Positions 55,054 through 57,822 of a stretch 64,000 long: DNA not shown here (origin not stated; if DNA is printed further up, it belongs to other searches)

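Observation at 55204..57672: Lipoprotein combining a 20-triplet collagen-like Gly-X-Y segment with an octaheme cytochrome c domain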

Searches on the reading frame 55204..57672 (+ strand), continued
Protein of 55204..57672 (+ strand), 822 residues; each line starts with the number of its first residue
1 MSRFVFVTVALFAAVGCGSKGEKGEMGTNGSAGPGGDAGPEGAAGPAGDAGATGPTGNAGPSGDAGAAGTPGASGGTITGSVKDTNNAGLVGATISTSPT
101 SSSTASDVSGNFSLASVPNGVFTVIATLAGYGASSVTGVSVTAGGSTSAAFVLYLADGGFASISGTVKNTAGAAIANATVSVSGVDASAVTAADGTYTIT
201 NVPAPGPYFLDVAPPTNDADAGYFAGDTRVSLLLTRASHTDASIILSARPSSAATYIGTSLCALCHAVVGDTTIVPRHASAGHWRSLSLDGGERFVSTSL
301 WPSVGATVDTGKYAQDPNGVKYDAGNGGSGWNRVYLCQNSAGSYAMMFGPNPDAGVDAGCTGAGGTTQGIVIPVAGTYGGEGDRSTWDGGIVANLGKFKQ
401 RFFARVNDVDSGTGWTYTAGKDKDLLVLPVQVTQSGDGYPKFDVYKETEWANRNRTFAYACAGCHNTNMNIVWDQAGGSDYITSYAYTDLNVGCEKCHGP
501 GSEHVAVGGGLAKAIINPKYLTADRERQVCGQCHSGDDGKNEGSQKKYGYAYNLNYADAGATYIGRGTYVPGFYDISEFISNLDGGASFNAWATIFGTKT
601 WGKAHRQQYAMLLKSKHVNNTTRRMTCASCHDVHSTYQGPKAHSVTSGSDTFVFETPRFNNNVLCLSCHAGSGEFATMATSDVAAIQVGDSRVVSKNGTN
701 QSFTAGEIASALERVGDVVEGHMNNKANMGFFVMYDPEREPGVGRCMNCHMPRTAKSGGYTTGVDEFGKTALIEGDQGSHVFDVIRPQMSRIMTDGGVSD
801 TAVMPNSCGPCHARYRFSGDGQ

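Call 37: search_solved_structures(query=A1, max_evalue=0.01, show_alignments=2)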
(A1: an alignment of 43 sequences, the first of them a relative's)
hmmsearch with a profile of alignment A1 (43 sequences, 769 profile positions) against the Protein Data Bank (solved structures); distinct sequences matched with E-value up to 0.01: 24.
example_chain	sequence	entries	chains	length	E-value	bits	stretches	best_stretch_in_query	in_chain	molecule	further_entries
6i5b_A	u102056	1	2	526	1.6e-28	102.6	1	411-703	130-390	Uncharacterized protein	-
9c7v_B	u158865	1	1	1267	3e-12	48.8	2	59-211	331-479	BOS complex subunit NOMO2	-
6qvm_A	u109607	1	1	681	1.1e-11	47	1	391-623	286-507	Multiheme cytochrome cf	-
4u3s_B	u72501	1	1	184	2.5e-08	35.8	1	41-129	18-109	Cellulosomal scaffoldin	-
4wi0_B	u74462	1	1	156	5.6e-08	34.7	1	67-129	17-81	Cellulosomal scaffoldin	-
2j7a_A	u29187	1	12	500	7.6e-08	34.2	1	423-621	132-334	CYTOCHROME C NITRITE REDUCTASE NRFA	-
2vr0_A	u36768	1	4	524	8.1e-08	34.1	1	423-621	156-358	CYTOCHROME C NITRITE REDUCTASE, CATALYTIC SUBUNIT NFRA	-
10ps_A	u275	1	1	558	2.9e-06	29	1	36-202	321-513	Serine-aspartate repeat-containing protein D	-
5aq0_A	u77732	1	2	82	9.4e-06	27.3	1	59-136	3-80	CARBOXYPEPTIDASE D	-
1bvb_A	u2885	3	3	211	3.8e-05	25.3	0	231-263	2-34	CYTOCHROME C-554 | CYTOCHROME C554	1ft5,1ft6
6r2q_A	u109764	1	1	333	6.9e-05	24.4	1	412-493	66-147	Cystathionine beta-synthase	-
9j6z_A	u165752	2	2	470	8.9e-05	24.1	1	59-156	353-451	Carboxypeptidase D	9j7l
3ubr_A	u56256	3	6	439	0.00021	22.8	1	570-709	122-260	Cytochrome c-552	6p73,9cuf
9c7u_B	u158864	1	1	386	0.00027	22.5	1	62-203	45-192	BOS complex subunit NOMO2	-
9gbc_A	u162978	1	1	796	0.00029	22.3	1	52-145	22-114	TonB-linked outer membrane receptor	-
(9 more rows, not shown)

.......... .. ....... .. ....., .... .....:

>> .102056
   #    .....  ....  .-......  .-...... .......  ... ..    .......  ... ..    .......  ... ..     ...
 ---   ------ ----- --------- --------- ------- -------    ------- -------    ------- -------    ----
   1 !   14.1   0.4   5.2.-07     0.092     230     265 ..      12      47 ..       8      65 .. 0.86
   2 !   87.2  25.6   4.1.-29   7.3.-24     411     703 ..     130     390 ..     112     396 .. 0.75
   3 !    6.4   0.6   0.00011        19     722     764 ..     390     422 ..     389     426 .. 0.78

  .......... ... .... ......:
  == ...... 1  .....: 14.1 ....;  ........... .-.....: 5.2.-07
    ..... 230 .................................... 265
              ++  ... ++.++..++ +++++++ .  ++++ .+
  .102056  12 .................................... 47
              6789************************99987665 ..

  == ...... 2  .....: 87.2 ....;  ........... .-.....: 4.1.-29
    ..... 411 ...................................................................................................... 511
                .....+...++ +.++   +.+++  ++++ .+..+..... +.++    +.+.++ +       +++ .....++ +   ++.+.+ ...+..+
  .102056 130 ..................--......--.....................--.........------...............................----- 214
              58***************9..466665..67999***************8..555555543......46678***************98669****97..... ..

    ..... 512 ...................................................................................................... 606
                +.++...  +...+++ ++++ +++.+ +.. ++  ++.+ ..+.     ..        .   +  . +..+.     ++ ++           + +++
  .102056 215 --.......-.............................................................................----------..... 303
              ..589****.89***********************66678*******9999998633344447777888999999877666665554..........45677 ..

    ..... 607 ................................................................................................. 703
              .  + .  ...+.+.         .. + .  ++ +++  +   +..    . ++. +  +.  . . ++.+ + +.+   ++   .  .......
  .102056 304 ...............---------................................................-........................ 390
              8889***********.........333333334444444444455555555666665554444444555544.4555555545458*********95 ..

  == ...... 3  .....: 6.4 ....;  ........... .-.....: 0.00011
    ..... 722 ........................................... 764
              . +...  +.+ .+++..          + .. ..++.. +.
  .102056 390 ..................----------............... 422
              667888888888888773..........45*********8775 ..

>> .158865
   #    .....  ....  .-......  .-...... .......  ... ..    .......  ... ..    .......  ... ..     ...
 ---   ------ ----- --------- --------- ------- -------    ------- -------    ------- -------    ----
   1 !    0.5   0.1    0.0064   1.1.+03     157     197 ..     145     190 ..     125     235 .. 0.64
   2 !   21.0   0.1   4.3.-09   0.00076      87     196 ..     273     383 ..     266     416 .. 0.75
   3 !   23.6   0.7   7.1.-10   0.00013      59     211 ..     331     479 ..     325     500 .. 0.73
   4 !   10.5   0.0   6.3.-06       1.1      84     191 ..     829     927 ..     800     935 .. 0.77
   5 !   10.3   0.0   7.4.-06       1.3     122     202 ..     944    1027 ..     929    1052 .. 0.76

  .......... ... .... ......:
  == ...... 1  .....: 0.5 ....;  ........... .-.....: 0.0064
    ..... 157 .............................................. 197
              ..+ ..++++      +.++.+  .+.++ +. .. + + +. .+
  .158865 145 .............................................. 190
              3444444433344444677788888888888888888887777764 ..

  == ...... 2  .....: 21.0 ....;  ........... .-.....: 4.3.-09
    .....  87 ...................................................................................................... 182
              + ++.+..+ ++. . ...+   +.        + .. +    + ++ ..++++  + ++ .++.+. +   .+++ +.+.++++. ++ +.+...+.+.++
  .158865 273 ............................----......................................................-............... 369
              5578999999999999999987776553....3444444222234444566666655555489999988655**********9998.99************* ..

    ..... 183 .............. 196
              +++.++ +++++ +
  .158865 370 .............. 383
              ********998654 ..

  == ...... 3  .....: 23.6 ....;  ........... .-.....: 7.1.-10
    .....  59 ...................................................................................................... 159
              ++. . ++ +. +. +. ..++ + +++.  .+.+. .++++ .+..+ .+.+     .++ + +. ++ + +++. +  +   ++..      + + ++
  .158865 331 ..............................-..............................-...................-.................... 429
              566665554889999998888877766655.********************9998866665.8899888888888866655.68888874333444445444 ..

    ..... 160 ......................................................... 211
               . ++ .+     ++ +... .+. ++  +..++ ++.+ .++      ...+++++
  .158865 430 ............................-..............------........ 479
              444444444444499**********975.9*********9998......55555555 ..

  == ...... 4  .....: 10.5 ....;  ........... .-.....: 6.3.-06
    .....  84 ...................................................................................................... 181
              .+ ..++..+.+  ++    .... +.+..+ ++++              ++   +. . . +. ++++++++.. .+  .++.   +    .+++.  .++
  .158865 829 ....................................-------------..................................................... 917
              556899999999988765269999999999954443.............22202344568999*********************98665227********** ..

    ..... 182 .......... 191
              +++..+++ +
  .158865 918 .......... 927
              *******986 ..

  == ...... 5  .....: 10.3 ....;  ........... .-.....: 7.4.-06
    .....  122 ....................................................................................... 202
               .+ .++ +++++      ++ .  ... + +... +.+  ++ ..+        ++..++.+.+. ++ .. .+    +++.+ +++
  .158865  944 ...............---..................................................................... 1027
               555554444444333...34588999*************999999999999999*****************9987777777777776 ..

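Call 49: find_related_loci(query=A1, collection=genome_contigs, flank=6000)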
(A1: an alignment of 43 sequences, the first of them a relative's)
Query A1 (822 aa) in genome_contigs; peptide patterns used: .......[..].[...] (x = any residue, [..] = any of these).
600 stretches matched a pattern (row limit reached: there are more); 376 encode a relative of the query (tblastn E <= 1e-3); the best 80 are kept; 80 distinct loci.
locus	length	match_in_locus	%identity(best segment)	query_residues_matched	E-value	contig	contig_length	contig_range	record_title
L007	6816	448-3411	42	18-816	3e-117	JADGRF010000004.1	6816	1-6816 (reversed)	MAG: Sandaracinaceae bacterium isolate Chersky_700 k127_145586, whole genome shotgun sequence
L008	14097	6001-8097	33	161-822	2e-95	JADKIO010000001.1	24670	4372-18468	MAG: Candidatus Geothrix skivensis isolate Skiv_18-Q3-R9-52_MAXAC.067 tig00000883-10-248930, whole genome shotgun sequen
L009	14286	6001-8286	30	65-817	2e-83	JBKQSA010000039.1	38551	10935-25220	MAG: Steroidobacteraceae bacterium isolate MGr3G3H3I__bin_42 MGr3G3H3I_000000062307, whole genome shotgun sequence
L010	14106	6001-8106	30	157-820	5e-81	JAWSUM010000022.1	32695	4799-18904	MAG: Methanolobus sp. isolate B4G8CH4-11 NODE_340_length_32695_cov_5.853002, whole genome shotgun sequence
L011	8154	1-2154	30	109-817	1e-79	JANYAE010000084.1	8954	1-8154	MAG: Proteobacteria bacterium isolate GL140_5_metabat_18 GL140_5_k141_3145854, whole genome shotgun sequence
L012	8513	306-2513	29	71-812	1e-54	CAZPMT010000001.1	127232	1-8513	MAG TPA_asm: uncultured Nitrospiraceae bacterium isolate SRP302447_co3_797 genome assembly, contig: NODE_378_length_1272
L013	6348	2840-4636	29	189-813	3e-37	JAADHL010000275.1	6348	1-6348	MAG: Deltaproteobacteria bacterium isolate M_MetaBat.191 contig-127_21783, whole genome shotgun sequence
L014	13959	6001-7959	26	39-812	1e-36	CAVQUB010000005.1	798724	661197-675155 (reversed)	MAG: uncultured delta proteobacterium isolate MFD09964.bin.2.222 genome assembly, contig: contig_10693, whole genome sho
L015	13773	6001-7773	29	32-675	4e-36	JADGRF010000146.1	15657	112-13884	MAG: Sandaracinaceae bacterium isolate Chersky_700 k127_6393827, whole genome shotgun sequence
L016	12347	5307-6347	26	396-814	3e-33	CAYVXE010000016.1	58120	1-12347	MAG TPA_asm: uncultured Calditrichaceae bacterium isolate binchicken_co253_176 genome assembly, contig: NODE_169_length_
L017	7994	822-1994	27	342-817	6e-32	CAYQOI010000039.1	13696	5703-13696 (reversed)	MAG TPA_asm: uncultured Cytophagia bacterium isolate SRP162660_co2_222 genome assembly, contig: NODE_1979_length_13696_c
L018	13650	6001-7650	25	193-814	7e-27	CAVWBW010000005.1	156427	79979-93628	MAG: uncultured delta proteobacterium isolate MFD03804.bin.1.273 genome assembly, contig: contig_54016, whole genome sho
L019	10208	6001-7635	29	162-813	9e-26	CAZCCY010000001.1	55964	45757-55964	MAG TPA_asm: uncultured Methanosarcinales archaeon isolate SRP216583_co2_137 genome assembly, contig: NODE_250_length_55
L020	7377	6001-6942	28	456-813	9e-26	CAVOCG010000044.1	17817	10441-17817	MAG: Gammaproteobacteria bacterium isolate CBN3_SCM.50 genome assembly, contig: Ga0302137_1000447, whole genome shotgun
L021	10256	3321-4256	25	374-815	9e-25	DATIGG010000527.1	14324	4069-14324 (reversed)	MAG TPA_asm: Thermodesulfobacteriota bacterium isolate SMAG_U16415 k141_26893, whole genome shotgun sequence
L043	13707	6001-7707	26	51-670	8e-17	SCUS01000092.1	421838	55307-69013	MAG: Myxococcaceae bacterium isolate GW715_bin.15 GW715_bin.15-57031, whole genome shotgun sequence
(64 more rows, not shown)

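Call 56: search_protein_families(library=pfam, proteins=[P0058, P0060, P0049], max_evalue=0.001)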
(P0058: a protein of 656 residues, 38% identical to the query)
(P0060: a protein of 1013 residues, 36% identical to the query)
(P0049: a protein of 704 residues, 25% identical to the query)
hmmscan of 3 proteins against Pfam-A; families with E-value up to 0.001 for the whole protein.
P0058 (656 aa): 7 families
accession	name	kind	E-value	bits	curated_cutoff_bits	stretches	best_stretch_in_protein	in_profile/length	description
PF13447.11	Multi-haem_cyto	-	5.3e-23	82.1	21.9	2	209-347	3-148/269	Seven times multi-haem cytochrome CxxCH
PF13620.12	CarboxypepD_reg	-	7.4e-10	39.5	32.3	1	99-174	1-80/82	Carboxypeptidase regulatory-like domain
PF01391.23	Collagen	-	2e-07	31.1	27.2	1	45-95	3-53/60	Collagen triple helix repeat (20 copies)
PF14522.11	Cytochrome_C7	-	2.2e-07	31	24.8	0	176-242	5-67/67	Cytochrome c7 and related cytochrome c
PF13435.11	Cytochrome_C554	-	2.9e-05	25.4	20.8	0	179-215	45-83/84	Cytochrome c554 and c-prime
PF09699.15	Paired_CXXCH_1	-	0.00015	21.8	20.6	0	210-244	8-39/41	Doubled CXXCH motif (Paired_CXXCH_1)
PF02335.20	Cytochrom_C552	-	0.00027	20.5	24.1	1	326-374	229-267/438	Cytochrome c552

P0060 (1013 aa): 10 families
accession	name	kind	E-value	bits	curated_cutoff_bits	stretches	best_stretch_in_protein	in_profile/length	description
PF13620.12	CarboxypepD_reg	-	4.6e-13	49.7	32.3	1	91-167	2-82/82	Carboxypeptidase regulatory-like domain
PF13715.12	CarbopepD_reg_2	-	3.3e-11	43.5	32.2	1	91-167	1-77/88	CarboxypepD_reg-like domain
PF14522.11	Cytochrome_C7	-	6.1e-09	36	24.8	0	508-593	12-67/67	Cytochrome c7 and related cytochrome c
PF22113.1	Mtrc-MtrF_II-IV_dom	-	6.2e-08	32.8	30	1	698-820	30-139/176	Outer membrane cytochrome MtrC/MtrF-like, domains II/IV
PF09699.15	Paired_CXXCH_1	-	2.5e-05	24.3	20.6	0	511-553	8-39/41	Doubled CXXCH motif (Paired_CXXCH_1)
PF17802.7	SpaA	-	6.4e-05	23.5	23.1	0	99-162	12-85/91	Prealbumin-like fold domain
PF01391.23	Collagen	-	0.00019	21.6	27.2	1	46-82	10-46/60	Collagen triple helix repeat (20 copies)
PF14537.11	Cytochrom_c3_2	-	0.00037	21.3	25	0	765-809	21-66/79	Cytochrome c3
PF14686.12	fn3_3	-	0.00091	19.4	24.4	0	118-160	29-72/75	Polysaccharide lyase family 4, domain II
PF22352.2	K319L-like_PKD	-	0.00095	19.6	27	0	188-229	11-56/84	K319L-like, PKD domain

P0049 (704 aa): 4 families
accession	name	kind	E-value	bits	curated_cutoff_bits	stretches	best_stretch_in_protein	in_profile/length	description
PF01391.23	Collagen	-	1.5e-08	34.7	27.2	1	20-68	4-52/60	Collagen triple helix repeat (20 copies)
PF14522.11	Cytochrome_C7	-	1.4e-07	31.7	24.8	0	407-498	10-67/67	Cytochrome c7 and related cytochrome c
PF09699.15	Paired_CXXCH_1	-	2.6e-07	30.7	20.6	1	573-607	8-39/41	Doubled CXXCH motif (Paired_CXXCH_1)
PF14537.11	Cytochrom_c3_2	-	8e-07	29.9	25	0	572-640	7-66/79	Cytochrome c3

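Call 62: find_encoding_contigs(protein=P0020, flank=6000, max_places=1)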
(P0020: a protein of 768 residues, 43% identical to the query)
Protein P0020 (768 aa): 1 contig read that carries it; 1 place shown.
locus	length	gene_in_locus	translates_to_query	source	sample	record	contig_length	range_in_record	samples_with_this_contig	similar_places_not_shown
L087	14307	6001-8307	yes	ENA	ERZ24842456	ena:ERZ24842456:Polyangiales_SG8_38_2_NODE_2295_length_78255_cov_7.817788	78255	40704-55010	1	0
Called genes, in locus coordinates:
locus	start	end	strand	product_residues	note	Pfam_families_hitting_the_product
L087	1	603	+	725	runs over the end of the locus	PF14537:Cytochrom_c3_2 (faint), PF14522:Cytochrome_C7 (faint), PF09698:GSu_C4xC__C2xCH (weak)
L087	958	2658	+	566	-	-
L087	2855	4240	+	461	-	PF25323:6TM_PilS (weak), PF02518:HATPase_c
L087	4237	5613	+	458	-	PF00072:Response_reg, PF00158:Sigma54_activat, PF14532:Sigma54_activ_2, PF07728:AAA_5, PF25601:AAA_lid_14, PF02954:HTH_8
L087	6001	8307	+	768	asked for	PF13620:CarboxypepD_reg, PF13715:CarbopepD_reg_2, PF13620:CarboxypepD_reg, PF13715:CarbopepD_reg_2 (weak), PF14522:Cytochrome_C7 (faint)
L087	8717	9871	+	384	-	PF13145:Rotamase_2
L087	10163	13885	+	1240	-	PF00069:Pkinase, PF07714:PK_Tyr_Ser-Thr, PF13191:AAA_16, PF13424:TPR_12 (weak)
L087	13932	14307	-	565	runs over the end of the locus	-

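Call 63: find_encoding_contigs(protein=P0023, flank=6000, max_places=1)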
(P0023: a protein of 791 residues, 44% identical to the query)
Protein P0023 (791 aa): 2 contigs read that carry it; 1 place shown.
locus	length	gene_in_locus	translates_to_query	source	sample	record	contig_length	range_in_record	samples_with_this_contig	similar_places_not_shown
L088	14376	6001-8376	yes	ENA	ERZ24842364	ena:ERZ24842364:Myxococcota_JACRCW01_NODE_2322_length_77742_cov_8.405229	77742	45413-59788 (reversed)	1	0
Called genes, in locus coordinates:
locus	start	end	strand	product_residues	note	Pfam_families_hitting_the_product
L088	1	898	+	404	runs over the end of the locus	-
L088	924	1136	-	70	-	-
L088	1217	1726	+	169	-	-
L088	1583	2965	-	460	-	PF00232:Glyco_hydro_1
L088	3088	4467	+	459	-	PF00512:HisKA, PF02518:HATPase_c, PF13589:HATPase_c_3 (weak)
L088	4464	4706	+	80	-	PF00072:Response_reg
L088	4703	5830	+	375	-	PF00072:Response_reg (faint), PF00158:Sigma54_activat, PF14532:Sigma54_activ_2, PF07728:AAA_5 (weak), PF25601:AAA_lid_14, PF02954:HTH_8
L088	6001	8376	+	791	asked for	PF17210:SdrD_B (faint), PF09430:EMC7_beta-sandw (faint), PF13620:CarboxypepD_reg, PF13715:CarbopepD_reg_2, PF17802:SpaA (faint), PF22904:NOMO1-like_2nd (faint), PF13620:CarboxypepD_reg, PF13715:CarbopepD_reg_2 (weak), +4 more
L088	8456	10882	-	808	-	PF13567:DUF4131, PF03772:Competence, PF00753:Lactamase_B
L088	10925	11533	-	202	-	-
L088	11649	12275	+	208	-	-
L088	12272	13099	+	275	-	PF02634:FdhD-NarQ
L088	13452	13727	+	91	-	-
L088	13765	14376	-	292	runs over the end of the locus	-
